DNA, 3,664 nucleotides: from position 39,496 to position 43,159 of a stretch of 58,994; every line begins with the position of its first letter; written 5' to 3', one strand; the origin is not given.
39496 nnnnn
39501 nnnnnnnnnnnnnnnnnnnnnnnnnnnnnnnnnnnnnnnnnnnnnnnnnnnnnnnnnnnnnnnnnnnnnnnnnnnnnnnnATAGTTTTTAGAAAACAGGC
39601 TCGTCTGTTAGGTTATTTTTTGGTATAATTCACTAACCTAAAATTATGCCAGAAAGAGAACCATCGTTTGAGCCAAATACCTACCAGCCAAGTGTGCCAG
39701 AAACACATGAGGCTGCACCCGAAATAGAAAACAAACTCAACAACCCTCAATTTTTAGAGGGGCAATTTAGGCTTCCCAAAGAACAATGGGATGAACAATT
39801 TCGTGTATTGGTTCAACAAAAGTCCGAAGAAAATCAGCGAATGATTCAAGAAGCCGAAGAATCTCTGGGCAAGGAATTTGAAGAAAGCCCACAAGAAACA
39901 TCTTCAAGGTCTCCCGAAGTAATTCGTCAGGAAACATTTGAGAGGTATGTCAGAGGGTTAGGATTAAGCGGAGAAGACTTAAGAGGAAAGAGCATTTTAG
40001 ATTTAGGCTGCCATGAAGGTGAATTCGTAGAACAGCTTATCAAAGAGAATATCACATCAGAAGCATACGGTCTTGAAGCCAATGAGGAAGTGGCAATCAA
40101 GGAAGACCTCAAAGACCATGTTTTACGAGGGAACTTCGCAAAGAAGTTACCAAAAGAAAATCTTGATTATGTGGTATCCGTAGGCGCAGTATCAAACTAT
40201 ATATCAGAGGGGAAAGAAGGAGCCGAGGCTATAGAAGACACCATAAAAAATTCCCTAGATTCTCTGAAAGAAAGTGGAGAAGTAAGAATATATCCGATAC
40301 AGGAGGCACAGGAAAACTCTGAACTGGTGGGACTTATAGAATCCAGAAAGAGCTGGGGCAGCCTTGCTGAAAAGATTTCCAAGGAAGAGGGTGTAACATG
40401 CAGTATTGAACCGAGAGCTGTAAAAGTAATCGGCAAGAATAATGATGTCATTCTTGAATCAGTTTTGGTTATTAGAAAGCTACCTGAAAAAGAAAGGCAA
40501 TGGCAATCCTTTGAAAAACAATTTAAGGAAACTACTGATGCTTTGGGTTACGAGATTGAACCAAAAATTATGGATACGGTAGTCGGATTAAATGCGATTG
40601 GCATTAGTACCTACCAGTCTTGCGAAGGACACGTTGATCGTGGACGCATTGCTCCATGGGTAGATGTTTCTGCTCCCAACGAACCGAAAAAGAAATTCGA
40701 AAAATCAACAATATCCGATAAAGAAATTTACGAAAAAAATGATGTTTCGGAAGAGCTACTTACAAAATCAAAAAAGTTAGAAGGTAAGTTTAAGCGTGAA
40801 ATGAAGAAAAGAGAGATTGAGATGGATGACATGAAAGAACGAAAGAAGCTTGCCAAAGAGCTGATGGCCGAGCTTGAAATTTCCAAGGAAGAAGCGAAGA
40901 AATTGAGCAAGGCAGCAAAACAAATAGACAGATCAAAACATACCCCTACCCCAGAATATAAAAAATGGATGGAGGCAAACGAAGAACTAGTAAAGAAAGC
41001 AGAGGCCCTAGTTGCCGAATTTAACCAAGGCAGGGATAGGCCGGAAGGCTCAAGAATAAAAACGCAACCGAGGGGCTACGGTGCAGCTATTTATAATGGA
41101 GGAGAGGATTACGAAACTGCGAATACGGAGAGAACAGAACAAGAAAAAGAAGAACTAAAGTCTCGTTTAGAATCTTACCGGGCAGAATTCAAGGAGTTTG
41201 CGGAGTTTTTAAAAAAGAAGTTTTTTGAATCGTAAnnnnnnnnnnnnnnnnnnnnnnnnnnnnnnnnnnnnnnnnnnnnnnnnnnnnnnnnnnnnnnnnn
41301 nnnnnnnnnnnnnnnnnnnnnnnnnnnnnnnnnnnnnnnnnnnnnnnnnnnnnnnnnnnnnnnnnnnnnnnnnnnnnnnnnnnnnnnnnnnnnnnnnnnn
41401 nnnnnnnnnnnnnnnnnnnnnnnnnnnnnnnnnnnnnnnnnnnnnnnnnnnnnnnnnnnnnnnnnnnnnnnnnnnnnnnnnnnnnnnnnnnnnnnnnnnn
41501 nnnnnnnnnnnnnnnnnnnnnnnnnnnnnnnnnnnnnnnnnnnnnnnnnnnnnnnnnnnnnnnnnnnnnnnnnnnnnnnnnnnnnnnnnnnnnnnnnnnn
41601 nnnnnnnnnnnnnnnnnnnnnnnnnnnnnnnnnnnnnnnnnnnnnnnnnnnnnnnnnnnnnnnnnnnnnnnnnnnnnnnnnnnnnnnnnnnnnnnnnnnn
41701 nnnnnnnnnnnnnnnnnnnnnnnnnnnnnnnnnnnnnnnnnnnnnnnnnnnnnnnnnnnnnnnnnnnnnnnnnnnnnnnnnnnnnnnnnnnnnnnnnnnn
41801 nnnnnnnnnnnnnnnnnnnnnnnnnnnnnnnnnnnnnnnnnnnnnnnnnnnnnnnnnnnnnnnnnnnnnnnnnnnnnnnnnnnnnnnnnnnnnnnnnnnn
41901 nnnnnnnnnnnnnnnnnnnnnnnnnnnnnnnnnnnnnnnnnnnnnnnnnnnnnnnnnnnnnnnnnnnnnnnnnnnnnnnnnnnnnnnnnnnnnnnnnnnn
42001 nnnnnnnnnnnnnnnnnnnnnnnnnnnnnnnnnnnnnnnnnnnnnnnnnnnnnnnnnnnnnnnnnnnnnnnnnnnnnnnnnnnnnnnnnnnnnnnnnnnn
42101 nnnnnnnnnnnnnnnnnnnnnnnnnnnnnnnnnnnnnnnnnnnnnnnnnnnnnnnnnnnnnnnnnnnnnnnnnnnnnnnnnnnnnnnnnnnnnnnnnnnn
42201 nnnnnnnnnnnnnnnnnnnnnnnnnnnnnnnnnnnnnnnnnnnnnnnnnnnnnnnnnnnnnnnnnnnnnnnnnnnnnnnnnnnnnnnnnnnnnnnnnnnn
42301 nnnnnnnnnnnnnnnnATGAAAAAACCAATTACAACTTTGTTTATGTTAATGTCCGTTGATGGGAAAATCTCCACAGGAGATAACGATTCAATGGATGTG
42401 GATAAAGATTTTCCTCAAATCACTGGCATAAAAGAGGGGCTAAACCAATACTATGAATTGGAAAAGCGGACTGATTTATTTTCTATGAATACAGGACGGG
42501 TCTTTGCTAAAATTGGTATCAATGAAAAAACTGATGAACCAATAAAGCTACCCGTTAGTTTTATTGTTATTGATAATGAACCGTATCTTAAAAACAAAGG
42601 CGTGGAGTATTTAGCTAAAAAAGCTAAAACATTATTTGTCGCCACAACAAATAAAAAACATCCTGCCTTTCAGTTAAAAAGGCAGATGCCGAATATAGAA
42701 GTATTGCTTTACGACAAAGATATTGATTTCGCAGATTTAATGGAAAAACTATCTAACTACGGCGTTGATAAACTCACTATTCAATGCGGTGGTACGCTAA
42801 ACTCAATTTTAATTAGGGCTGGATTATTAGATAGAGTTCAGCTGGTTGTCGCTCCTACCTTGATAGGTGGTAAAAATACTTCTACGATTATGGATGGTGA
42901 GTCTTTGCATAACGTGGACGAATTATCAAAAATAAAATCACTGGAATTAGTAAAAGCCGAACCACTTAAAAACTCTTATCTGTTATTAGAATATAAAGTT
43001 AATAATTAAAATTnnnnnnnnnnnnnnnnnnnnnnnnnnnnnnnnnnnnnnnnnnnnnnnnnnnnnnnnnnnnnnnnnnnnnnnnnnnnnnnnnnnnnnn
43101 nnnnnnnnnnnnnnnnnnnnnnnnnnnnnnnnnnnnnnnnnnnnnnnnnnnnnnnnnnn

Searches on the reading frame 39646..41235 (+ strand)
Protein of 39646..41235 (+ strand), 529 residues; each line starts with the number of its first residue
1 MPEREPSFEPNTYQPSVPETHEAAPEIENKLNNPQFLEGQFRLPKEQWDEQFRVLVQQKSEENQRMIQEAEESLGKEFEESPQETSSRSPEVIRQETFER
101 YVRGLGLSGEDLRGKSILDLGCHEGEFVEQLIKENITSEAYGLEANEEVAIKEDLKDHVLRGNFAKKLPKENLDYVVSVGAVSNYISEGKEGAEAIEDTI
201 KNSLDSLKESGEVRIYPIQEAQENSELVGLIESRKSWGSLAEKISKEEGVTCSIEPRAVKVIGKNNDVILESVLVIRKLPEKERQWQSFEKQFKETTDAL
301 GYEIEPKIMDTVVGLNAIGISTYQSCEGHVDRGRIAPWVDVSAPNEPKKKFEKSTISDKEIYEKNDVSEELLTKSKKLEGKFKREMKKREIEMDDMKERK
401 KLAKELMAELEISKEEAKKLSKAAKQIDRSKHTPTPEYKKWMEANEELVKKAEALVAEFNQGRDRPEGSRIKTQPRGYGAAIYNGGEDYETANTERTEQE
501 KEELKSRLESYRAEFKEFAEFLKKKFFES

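Call 61: search_protein_families(library=pfam, proteins=[window:39646-41235:+], max_evalue=0.001)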
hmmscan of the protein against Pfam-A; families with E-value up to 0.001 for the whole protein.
window:39646-41235:+ (529 aa): 0 families

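Call 76: search_protein_families(library=ncbifam, proteins=[window:39646-41235:+], max_evalue=0.001)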
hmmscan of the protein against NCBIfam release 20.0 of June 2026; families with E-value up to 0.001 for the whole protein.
window:39646-41235:+ (529 aa): 1 family
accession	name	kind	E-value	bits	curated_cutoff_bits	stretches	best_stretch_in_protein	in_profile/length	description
NF045667.1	MTase_DVU1556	equivalog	0.00067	19.2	155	0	113-169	22-79/213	DVU_1556 family methyltransferase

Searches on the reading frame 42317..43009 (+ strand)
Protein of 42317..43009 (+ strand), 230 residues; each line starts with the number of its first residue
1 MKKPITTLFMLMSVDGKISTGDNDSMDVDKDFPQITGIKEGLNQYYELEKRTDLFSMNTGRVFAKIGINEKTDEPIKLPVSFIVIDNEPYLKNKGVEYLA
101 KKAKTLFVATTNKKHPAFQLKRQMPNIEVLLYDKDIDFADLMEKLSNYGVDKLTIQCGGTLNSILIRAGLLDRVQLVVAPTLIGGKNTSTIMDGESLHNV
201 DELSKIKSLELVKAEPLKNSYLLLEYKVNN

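Call 61: search_protein_families(library=pfam, proteins=[window:42317-43009:+], max_evalue=0.001)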
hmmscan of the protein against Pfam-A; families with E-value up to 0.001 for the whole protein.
window:42317-43009:+ (230 aa): 1 family
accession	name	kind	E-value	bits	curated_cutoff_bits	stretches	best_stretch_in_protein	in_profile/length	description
PF01872.23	RibD_C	-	1.4e-21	77.7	24.1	1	7-222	4-196/197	RibD C-terminal domain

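Call 76: search_protein_families(library=ncbifam, proteins=[window:42317-43009:+], max_evalue=0.001)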
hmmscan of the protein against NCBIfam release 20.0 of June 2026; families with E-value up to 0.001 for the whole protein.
window:42317-43009:+ (230 aa): 7 families
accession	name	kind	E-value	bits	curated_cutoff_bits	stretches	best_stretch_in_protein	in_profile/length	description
TIGR00227.1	ribD_Cterm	domain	2.7e-21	76.1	150.15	1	79-211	73-203/216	riboflavin-specific deaminase C-terminal domain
TIGR01508.1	rib_reduct_arch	equivalog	3.3e-20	72.2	186.45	1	96-215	83-198/210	2,5-diamino-6-(ribosylamino)-4(3H)-pyrimidinone 5'-phosphate reductase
TIGR00326.1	eubact_ribD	equivalog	1.1e-08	34.6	156.35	1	79-210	209-332/343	bifunctional diaminohydroxyphosphoribosylaminopyrimidine deaminase/5-amino-6-(5-phosphoribosylamino)uracil reductase RibD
NF008052.0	PRK10786.1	equivalog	2.5e-07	29.7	500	1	75-206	223-348/367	bifunctional diaminohydroxyphosphoribosylaminopyrimidine deaminase/5-amino-6-(5-phosphoribosylamino)uracil reductase RibD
NF010663.0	PRK14059.1-1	equivalog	2.4e-05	23.8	184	1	136-229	159-252/253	pyrimidine reductase family protein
NF010664.0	PRK14059.1-2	equivalog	0.00038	20.2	226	1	134-194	169-228/257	pyrimidine reductase family protein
NF010665.0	PRK14059.1-4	equivalog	0.0005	19.4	274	1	135-189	174-228/260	pyrimidine reductase family protein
